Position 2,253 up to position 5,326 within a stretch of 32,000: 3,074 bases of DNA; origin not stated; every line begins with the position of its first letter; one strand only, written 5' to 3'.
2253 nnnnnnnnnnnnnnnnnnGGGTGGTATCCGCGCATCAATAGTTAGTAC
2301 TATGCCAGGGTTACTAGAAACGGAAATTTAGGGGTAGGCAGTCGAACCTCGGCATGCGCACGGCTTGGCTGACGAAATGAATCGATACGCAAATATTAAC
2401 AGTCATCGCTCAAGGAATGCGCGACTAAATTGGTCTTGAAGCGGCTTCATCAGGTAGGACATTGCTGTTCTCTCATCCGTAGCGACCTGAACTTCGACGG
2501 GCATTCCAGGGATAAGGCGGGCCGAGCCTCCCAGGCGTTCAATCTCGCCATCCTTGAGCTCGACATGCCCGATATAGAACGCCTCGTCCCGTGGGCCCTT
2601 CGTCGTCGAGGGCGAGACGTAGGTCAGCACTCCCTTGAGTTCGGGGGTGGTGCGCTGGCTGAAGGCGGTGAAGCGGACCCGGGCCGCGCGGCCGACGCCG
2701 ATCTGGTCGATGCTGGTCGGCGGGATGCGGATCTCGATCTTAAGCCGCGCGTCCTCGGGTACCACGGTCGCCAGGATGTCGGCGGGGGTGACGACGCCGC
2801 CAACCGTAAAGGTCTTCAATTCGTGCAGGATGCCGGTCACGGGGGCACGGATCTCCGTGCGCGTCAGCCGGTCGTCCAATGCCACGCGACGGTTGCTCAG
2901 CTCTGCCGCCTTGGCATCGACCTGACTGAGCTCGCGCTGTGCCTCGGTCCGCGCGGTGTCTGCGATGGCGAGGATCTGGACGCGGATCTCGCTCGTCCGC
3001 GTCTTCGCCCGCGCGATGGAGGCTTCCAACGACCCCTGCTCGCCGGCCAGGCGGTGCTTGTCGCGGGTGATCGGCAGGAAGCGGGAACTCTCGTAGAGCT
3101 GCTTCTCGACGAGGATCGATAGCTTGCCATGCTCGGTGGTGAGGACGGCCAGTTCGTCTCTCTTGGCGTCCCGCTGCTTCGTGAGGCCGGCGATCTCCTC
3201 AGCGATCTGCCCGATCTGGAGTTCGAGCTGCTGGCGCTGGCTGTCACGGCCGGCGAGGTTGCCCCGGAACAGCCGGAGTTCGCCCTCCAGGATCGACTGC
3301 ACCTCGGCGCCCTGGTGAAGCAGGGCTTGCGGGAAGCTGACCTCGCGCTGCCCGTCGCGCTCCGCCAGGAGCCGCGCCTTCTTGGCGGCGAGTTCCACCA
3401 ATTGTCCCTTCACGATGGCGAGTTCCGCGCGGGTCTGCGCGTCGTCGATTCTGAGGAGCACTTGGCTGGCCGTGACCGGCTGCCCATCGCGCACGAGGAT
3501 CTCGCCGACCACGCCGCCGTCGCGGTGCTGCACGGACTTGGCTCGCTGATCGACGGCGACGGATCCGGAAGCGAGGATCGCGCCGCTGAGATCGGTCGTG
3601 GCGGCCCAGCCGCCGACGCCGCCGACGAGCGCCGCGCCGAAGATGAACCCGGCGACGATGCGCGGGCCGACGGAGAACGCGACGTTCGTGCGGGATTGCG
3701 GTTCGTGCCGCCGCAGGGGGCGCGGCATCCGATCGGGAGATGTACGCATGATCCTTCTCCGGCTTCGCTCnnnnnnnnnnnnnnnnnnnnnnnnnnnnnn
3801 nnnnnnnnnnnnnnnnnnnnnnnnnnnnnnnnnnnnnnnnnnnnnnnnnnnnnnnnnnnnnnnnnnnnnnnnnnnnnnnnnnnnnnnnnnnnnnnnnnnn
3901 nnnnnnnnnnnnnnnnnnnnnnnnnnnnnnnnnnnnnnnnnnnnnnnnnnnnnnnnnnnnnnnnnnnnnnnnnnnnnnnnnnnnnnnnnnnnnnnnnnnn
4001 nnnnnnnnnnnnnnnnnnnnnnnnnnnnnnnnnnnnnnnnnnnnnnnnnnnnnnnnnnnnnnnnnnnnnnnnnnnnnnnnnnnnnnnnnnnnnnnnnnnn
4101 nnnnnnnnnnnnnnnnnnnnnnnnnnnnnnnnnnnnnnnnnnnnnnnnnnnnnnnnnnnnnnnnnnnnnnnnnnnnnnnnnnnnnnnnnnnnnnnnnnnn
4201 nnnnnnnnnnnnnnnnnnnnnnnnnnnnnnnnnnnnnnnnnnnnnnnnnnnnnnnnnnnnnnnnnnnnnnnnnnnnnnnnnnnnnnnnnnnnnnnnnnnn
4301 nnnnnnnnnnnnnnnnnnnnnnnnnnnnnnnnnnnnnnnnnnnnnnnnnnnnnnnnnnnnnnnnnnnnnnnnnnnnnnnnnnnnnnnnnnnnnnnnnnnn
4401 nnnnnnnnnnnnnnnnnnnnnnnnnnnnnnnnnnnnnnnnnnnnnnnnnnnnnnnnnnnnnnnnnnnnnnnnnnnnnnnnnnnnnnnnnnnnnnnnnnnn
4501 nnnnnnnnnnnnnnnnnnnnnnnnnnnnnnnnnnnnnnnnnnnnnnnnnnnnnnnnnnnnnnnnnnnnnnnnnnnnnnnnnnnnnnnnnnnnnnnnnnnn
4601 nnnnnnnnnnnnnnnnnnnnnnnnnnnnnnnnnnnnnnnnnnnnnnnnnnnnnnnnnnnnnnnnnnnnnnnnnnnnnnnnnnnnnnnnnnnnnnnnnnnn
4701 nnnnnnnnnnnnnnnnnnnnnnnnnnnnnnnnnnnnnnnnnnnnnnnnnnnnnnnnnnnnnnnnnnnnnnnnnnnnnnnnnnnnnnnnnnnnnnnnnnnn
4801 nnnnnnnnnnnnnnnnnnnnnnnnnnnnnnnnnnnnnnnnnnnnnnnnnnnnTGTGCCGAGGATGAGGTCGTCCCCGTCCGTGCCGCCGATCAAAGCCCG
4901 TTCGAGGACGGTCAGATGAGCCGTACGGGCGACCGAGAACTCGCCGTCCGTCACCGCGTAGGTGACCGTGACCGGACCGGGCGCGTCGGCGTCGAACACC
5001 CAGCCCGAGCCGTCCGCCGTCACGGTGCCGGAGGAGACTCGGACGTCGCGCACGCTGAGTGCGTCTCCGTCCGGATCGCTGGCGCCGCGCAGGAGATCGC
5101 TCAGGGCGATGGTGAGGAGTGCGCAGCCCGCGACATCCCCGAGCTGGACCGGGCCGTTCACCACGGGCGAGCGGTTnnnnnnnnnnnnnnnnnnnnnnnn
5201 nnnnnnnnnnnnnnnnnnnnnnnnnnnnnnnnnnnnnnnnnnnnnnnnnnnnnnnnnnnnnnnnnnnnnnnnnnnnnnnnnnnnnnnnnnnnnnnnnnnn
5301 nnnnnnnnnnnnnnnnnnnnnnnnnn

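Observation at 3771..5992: T1SS-embedded RTX protein with an N-terminal transmembrane anchor and a cadherin-like module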

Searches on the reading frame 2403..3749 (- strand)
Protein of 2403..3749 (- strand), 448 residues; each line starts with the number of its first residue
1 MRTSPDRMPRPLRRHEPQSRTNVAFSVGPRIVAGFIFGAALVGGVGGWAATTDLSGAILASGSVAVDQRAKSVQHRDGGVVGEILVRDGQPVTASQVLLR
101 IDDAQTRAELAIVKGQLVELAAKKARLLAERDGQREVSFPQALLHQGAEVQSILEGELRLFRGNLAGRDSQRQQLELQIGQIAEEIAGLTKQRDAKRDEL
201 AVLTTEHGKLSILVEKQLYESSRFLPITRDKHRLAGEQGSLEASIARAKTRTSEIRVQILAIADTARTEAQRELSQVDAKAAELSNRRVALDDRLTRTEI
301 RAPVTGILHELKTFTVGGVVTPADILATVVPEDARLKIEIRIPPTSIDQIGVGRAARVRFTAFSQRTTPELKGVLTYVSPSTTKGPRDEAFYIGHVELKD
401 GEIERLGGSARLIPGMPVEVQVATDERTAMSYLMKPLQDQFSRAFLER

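Call 7: search_protein_families(library=pfam, proteins=[window:2403-3749:-], max_evalue=0.01)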
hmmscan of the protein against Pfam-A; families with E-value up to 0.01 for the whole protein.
window:2403-3749:- (448 aa): 4 families
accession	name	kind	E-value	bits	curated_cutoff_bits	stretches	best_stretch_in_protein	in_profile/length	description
PF13437.12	HlyD_3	-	3.8e-16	60.2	22.2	1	300-392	2-88/106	HlyD family secretion protein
PF16576.10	HlyD_D23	-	1.7e-08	34.4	30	1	266-383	78-189/214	Barrel-sandwich domain of CusB or HlyD membrane-fusion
PF00364.28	Biotin_lipoyl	-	0.0028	17.9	22.1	0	73-101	45-73/73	Biotin-requiring enzyme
PF13533.13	Biotin_lipoyl_2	-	0.0086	16.3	29.8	0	79-102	9-32/32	Biotin-lipoyl like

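Call 8: search_protein_families(library=ncbifam, proteins=[window:2403-3749:-], max_evalue=0.01)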
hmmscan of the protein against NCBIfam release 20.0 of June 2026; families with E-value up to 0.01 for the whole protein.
window:2403-3749:- (448 aa): 8 families
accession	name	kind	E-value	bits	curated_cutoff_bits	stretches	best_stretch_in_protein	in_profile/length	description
TIGR01843.1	type_I_hlyD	subfamily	1e-101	341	208.65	1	31-448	6-422/422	HlyD family type I secretion periplasmic adaptor subunit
TIGR01730.1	RND_mfp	subfamily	8.3e-15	54.6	94.9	2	264-385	105-217/322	efflux RND transporter periplasmic adaptor subunit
TIGR00998.1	8a0101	subfamily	3e-14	52.7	390.8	2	159-380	83-283/334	EmrA/EmrK family multidrug efflux transporter periplasmic adaptor subunit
TIGR03794.1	NHLM_micro_HlyD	equivalog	9.6e-10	37.9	156.2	1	35-337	28-292/421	NHLP bacteriocin system secretion protein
TIGR01000.1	bacteriocin_acc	subfamily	2.4e-07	30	258.85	1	246-392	264-413/457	bacteriocin secretion accessory protein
TIGR00999.1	8a0102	subfamily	3.7e-05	23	319.3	1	266-385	61-174/271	CzcB/NccB family metal efflux transporter periplasmic adaptor subunit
NF007850.1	PRK10559.1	equivalog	0.0018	17.4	400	0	78-111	48-81/303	p-hydroxybenzoic acid efflux pump subunit AaeA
NF005457.0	PRK07051.1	equivalog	0.0065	16.6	87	0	66-102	43-79/80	acetyl-CoA carboxylase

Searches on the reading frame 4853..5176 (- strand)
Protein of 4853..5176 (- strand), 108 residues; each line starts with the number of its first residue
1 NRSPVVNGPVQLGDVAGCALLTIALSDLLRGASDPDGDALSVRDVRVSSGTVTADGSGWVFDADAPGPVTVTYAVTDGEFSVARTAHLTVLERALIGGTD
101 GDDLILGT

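Call 24: find_related_loci(query=A2, collection=genome_contigs, flank=10000)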
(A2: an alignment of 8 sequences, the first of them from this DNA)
Query A2 (108 aa) in genome_contigs; peptide patterns used: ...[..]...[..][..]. (x = any residue, [..] = any of these).
130 stretches matched a pattern; 74 encode a relative of the query (tblastn E <= 1e-3); 71 distinct loci.
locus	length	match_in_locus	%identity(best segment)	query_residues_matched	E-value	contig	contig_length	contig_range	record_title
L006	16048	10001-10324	97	1-108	5e-64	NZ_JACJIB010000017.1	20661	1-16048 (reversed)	Methylorubrum thiocyanatum strain DSM 11490 Ga0415277_17, whole genome shotgun sequence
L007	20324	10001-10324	94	1-108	2e-62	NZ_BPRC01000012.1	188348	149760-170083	Methylorubrum aminovorans strain NBRC 15686 entry12, whole genome shotgun sequence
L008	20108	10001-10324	69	1-108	1e-42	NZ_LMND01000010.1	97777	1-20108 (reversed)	Methylobacterium sp. Leaf108 contig_18, whole genome shotgun sequence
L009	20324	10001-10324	63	1-108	1e-41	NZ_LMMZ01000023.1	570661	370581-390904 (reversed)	Methylobacterium sp. Leaf104 contig_3, whole genome shotgun sequence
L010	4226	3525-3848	65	1-108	1e-41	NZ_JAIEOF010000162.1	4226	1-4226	MAG: Methylobacterium sp. isolate co.spades.DASTOOL.1kb_088 c_000000390355, whole genome shotgun sequence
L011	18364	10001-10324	62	1-108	5e-41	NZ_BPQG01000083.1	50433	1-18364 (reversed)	Methylobacterium cerastii strain DSM 23679 entry83, whole genome shotgun sequence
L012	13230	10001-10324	66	1-108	2e-41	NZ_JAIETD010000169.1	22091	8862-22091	MAG: Methylobacterium sp. isolate time.spades.CONCOCT.1kb_002 c_000000000072, whole genome shotgun sequence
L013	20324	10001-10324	67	1-108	4e-40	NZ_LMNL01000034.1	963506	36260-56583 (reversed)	Methylobacterium sp. Leaf117 contig_4, whole genome shotgun sequence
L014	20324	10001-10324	66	1-108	1e-39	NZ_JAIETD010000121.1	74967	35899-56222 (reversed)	MAG: Methylobacterium sp. isolate time.spades.CONCOCT.1kb_002 c_000000000020, whole genome shotgun sequence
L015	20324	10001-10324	64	1-108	1e-39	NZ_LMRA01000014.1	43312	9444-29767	Methylobacterium sp. Leaf465 contig_21, whole genome shotgun sequence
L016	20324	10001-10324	61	1-108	7e-38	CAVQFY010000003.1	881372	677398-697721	MAG: uncultured Alphaproteobacteria bacterium isolate MFD06742.bin.2.202 genome assembly, contig: contig_17501, whole ge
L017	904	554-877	61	1-108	3e-40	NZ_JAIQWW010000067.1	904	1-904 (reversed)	Phyllobacterium chamaecytisi strain KW56 67, whole genome shotgun sequence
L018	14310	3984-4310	60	1-108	4e-37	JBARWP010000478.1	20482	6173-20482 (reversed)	MAG: Pseudaminobacter sp. isolate MFD12211_ilm_asm_bin2 k127_23474, whole genome shotgun sequence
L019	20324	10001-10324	61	1-108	2e-37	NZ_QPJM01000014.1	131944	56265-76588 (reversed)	Phyllobacterium bourgognense strain 31-25a Ga0215879_114, whole genome shotgun sequence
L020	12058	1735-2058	61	1-108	2e-37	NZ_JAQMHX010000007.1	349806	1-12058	Candidatus Phyllobacterium onerii isolate IY22 contig00007, whole genome shotgun sequence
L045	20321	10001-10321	59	1-108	3e-33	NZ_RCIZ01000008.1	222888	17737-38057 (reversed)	Mesorhizobium sp. YM1C-6-2 YM1C_Scf_8, whole genome shotgun sequence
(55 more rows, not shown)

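Call 79: search_protein_families(library=pfam, proteins=[L045:31-7515:+, L045:9389-11725:+], max_evalue=0.001)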
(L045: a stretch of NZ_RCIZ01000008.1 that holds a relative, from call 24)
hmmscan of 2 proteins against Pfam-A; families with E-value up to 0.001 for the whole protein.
L045:31-7515:+ (2494 aa): 2 families
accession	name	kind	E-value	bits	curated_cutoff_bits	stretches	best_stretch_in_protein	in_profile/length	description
PF00353.25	HemolysinCabind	-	4.2e-74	244.3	23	11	1419-1452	2-35/36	RTX calcium-binding nonapeptide repeat (4 copies)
PF03098.20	An_peroxidase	-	1.1e-23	84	25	2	360-433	446-522/530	Animal haem peroxidase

L045:9389-11725:+ (778 aa): 3 families
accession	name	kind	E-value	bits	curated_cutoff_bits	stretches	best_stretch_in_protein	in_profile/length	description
PF00353.25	HemolysinCabind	-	1e-44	150.5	23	9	363-398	1-36/36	RTX calcium-binding nonapeptide repeat (4 copies)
PF17892.7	Cadherin_5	-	9.2e-11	41.9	26.5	1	205-294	2-97/98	Cadherin-like domain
PF17963.7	Big_9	-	2.7e-05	25.4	23.6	1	229-283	21-78/89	Bacterial Ig domain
